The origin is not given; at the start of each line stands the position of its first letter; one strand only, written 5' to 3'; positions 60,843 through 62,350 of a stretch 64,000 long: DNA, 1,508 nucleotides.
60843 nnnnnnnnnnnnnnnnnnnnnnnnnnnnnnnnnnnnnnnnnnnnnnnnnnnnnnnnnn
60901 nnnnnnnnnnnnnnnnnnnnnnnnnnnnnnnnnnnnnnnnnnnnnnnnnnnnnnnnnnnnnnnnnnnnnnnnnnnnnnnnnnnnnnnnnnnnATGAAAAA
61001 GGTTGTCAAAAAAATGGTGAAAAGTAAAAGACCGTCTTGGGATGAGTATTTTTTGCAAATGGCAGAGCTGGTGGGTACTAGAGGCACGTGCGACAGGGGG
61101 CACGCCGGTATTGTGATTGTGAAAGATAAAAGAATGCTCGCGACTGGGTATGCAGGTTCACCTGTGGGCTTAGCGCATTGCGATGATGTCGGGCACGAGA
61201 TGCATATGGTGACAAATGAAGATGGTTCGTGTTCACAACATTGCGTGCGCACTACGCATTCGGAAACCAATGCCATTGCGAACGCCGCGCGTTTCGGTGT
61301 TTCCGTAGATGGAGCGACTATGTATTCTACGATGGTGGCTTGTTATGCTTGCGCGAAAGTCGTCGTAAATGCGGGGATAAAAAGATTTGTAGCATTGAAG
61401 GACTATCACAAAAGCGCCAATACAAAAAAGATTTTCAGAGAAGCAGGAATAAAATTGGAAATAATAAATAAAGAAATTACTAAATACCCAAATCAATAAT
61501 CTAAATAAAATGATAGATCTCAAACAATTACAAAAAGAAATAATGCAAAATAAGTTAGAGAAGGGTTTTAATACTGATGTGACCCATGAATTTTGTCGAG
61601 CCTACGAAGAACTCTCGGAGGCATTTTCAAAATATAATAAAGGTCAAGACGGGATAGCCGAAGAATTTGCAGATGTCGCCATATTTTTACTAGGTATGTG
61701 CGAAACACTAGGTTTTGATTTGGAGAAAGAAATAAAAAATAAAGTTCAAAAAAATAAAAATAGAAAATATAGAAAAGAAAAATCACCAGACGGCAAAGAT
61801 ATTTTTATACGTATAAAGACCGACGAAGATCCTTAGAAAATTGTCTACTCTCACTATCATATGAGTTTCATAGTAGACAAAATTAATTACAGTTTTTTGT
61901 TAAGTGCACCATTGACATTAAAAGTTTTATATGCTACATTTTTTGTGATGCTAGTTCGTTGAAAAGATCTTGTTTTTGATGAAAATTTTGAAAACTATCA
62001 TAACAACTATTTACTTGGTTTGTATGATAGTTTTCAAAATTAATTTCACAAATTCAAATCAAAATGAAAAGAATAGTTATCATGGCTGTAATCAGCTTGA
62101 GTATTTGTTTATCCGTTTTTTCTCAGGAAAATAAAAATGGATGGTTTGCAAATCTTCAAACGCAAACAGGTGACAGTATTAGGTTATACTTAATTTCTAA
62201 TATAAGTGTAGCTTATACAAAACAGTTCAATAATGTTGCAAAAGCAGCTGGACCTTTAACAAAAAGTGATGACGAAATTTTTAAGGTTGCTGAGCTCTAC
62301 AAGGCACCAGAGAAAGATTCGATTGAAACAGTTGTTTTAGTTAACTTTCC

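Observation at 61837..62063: Regulatory hotspot upstream of a secreted-protein gene: shared GTCTAC inverted repeat, candidate promoter, and a perfect 17-bp inverted repeat in the leader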

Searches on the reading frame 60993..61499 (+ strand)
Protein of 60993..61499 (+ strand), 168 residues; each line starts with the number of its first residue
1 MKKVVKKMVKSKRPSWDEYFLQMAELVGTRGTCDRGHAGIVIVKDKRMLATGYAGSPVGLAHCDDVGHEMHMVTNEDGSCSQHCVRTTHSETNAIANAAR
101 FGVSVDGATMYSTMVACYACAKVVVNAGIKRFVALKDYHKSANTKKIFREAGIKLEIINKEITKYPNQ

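Call 12: search_protein_families(library=pfam, proteins=[window:60993-61499:+], max_evalue=0.01)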
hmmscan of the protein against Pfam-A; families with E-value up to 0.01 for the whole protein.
window:60993-61499:+ (168 aa): 2 families
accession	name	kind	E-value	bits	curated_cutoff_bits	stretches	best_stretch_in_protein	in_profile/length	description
PF00383.29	dCMP_cyt_deam_1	-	2.5e-19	69.5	25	1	15-134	2-100/102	Cytidine and deoxycytidylate deaminase zinc-binding region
PF14437.12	MafB19-deam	-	1.7e-16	60.9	27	1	15-148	2-113/142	MafB19-like deaminase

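Call 21: find_related_loci(query=window:60993-61499:+, collection=genome_contigs, flank=6000)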
Query window:60993-61499:+ (168 aa) in genome_contigs; peptide patterns used: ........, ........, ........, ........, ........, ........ (x = any residue, [..] = any of these).
169 stretches matched a pattern; 67 encode a relative of the query (tblastn E <= 1e-3); 66 distinct loci.
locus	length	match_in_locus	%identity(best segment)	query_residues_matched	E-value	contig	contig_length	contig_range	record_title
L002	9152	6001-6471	85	12-168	5e-93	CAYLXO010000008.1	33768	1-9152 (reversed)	MAG TPA_asm: uncultured Candidatus Saccharibacteria bacterium isolate SRP135725_co1_596 genome assembly, contig: NODE_13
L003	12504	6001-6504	76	1-168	2e-90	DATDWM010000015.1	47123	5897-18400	MAG TPA_asm: Candidatus Paceibacterota bacterium isolate SMAG_U8110 k141_375086, whole genome shotgun sequence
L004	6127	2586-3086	77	1-168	1e-89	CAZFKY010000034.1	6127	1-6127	MAG TPA_asm: uncultured Candidatus Saccharibacteria bacterium isolate SRP135725_co1_149 genome assembly, contig: NODE_19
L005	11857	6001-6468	79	13-168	2e-89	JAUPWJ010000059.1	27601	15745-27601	MAG: Patescibacteria group bacterium isolate erpe_2018_sw_45hr_WHONDRS-SW48-000100_B_bin.30 scaffold_1106215, whole geno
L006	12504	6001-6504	74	1-168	1e-87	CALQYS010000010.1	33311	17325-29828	MAG: Candidatus Nomurabacteria bacterium isolate Ike-100m-2 genome assembly, contig: Ike-100-c428, whole genome shotgun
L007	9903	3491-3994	77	1-168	6e-88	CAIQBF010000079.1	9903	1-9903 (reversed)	uncultured bacterium isolate Loclat_bin-19288 genome assembly, contig: bin-19288:079/110, whole genome shotgun sequence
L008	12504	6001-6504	73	1-168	5e-87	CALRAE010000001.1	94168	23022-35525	MAG: Candidatus Nomurabacteria bacterium isolate MaH-04nov19-216 genome assembly, contig: MaH-04nov19-C315, whole genome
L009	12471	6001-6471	80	12-168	4e-87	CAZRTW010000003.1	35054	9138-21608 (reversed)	MAG TPA_asm: uncultured Candidatus Saccharibacteria bacterium isolate SRP286056_co3_166 genome assembly, contig: NODE_86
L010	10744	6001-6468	76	13-168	2e-86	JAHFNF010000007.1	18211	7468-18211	MAG: Candidatus Nomurabacteria bacterium isolate nzgw474 NODE_664_length_18212_cov_3.275828, whole genome shotgun sequen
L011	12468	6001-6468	75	13-168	4e-84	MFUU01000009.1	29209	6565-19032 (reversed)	MAG: Candidatus Nomurabacteria bacterium RIFCSPLOWO2_01_FULL_39_17 rifcsplowo2_01_scaffold_2316, whole genome shotgun se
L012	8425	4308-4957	79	1-165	3e-82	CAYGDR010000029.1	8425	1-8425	MAG TPA_asm: uncultured Candidatus Saccharibacteria bacterium isolate ERP113451_co3_35 genome assembly, contig: NODE_734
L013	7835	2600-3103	69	1-168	2e-82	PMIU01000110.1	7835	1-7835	MAG: Candidatus Nomurabacteria bacterium isolate fen_1327 73.20120600_E3D.179_contig_98438, whole genome shotgun sequenc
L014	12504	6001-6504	67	1-168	1e-81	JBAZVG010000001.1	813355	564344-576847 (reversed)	MAG: Candidatus Paceibacterota bacterium isolate SO_2017_GW1_247 NODE_39_length_813355_cov_12.896873_OW334_2017, whole g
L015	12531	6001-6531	66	1-168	7e-81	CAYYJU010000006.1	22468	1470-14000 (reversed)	MAG TPA_asm: uncultured Candidatus Saccharibacteria bacterium isolate SRP286056_co1_681 genome assembly, contig: NODE_26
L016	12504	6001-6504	69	1-168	1e-80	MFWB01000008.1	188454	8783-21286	MAG: Candidatus Nomurabacteria bacterium RIFOXYB1_FULL_39_16 rifoxyb1_full_scaffold_26, whole genome shotgun sequence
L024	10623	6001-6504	77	1-168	4e-93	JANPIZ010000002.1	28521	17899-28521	MAG: Candidatus Nomurabacteria bacterium isolate VAR_61_metabat_48 VAR_61_k141_2631031, whole genome shotgun sequence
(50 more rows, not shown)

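Call 104: search_protein_families(library=pfam, proteins=[L024:8298-9014:+, L024:7762-8010:-, L024:6637-7344:+], max_evalue=0.01)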
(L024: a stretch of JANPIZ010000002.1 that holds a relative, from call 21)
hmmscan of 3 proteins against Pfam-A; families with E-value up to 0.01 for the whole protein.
L024:8298-9014:+ (239 aa): 1 family
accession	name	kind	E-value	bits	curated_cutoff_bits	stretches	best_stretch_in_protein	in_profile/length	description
PF00078.32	RVT_1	-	1.6e-21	77.4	29.6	1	6-190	9-205/205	Reverse transcriptase (RNA-dependent DNA polymerase)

L024:7762-8010:- (83 aa): 1 family
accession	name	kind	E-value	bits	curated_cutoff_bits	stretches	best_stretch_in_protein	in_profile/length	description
PF22296.2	bAvd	-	0.00016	22.6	40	1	1-82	21-101/107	bAvd-like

L024:6637-7344:+ (236 aa): 0 families

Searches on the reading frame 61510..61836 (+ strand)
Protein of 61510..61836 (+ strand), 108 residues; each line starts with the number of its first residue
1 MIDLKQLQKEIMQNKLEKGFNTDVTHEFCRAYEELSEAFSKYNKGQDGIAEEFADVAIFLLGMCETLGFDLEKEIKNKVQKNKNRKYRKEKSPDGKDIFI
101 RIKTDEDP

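Call 12: search_protein_families(library=pfam, proteins=[window:61510-61836:+], max_evalue=0.01)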
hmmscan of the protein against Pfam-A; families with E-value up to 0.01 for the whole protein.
window:61510-61836:+ (108 aa): 2 families
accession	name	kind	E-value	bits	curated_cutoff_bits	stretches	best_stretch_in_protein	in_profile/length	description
PF12643.12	MazG-like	-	1.7e-07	31.9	27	1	33-90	20-75/85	MazG-like family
PF03819.22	MazG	-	0.004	17.8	22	1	33-86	12-70/74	MazG nucleotide pyrophosphohydrolase domain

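Call 17: find_encoding_contigs(protein=window:61510-61836:+, flank=4000, max_places=8)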
Protein window:61510-61836:+ (108 aa): 1 contig read that carries it; 1 place shown.
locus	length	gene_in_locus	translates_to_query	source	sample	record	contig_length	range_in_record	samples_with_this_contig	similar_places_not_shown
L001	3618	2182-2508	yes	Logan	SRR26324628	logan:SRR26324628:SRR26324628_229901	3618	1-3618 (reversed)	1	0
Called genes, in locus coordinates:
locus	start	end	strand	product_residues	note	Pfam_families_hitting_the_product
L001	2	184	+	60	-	?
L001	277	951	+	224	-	PF03070:TENA_THI-4, PF14518:Haem_oxygenas_2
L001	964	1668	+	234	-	PF01996:F420_ligase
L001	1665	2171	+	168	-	PF00383:dCMP_cyt_deam_1, PF14437:MafB19-deam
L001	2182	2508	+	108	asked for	PF12643:MazG-like (weak)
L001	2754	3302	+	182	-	-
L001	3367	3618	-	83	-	?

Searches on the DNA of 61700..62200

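Call 74: search_rna_families(source=window, start=61700, end=62200, threshold=evalue, max_evalue=10)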
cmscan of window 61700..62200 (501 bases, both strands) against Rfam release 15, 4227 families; matches with E-value up to 10: 14.
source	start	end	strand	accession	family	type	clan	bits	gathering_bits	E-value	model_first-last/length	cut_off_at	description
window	61988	62039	+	RF04255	MIR8001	Gene; miRNA;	-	22.1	90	0.097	1-67/67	no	MIR8001 microRNA precursor family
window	61983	62041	+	RF03187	MIR1512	Gene; miRNA;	-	20.6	79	0.19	18-77/94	no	MIR1512 microRNA precursor family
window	61847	61925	-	RF00575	SNORD70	Gene; snRNA; snoRNA; CD-box;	-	19.2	50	3.3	1-89/89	no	Small nucleolar RNA SNORD70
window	61940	62008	-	RF00852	mir-231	Gene; miRNA;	-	18.8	50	0.54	1-80/80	no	mir-231 microRNA precursor family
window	62059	62115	-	RF02285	TtnuCD8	Gene; snRNA; snoRNA; CD-box;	-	18.3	70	3.6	1-59/59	no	Tetrahymena snoRNA TtnuCD8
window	61978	62050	-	RF04145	MIR8706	Gene; miRNA;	-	18.2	95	0.95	1-101/101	no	MIR8706 microRNA precursor family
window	62061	62150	+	RF02722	sca_ncR27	Gene; snRNA; snoRNA; scaRNA;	-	17.4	91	1.1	1-83/83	no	Small Cajal body specific RNA ncR27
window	61967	62055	+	RF04079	MIR161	Gene; miRNA;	-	16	90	1.7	1-136/136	no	MIR161 microRNA precursor family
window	62034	62110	-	RF02560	CbSR9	Gene; antisense;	-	15.9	279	1.5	1-213/213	no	Coxiella burnetii sRNA 9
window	62096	62160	+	RF03497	MIR5038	Gene; miRNA;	-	15.8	70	4.3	1-75/75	no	MIR5038 microRNA precursor family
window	62048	62149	+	RF04179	BTnc049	Gene; sRNA;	-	15.8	81.9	5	1-111/111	no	Bacteroides sRNA BTnc049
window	62091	62167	-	RF00147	SNORD34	Gene; snRNA; snoRNA; CD-box;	CL00055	15.7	38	4.6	1-79/79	no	Small nucleolar RNA SNORD34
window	61977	62048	+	RF04127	MIR8007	Gene; miRNA;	-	14.8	195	2.7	67-157/226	no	MIR8007 microRNA precursor family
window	62029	62087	-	RF00440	SNORD37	Gene; snRNA; snoRNA; CD-box;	-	14.3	45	6.4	1-65/65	no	Small nucleolar RNA SNORD37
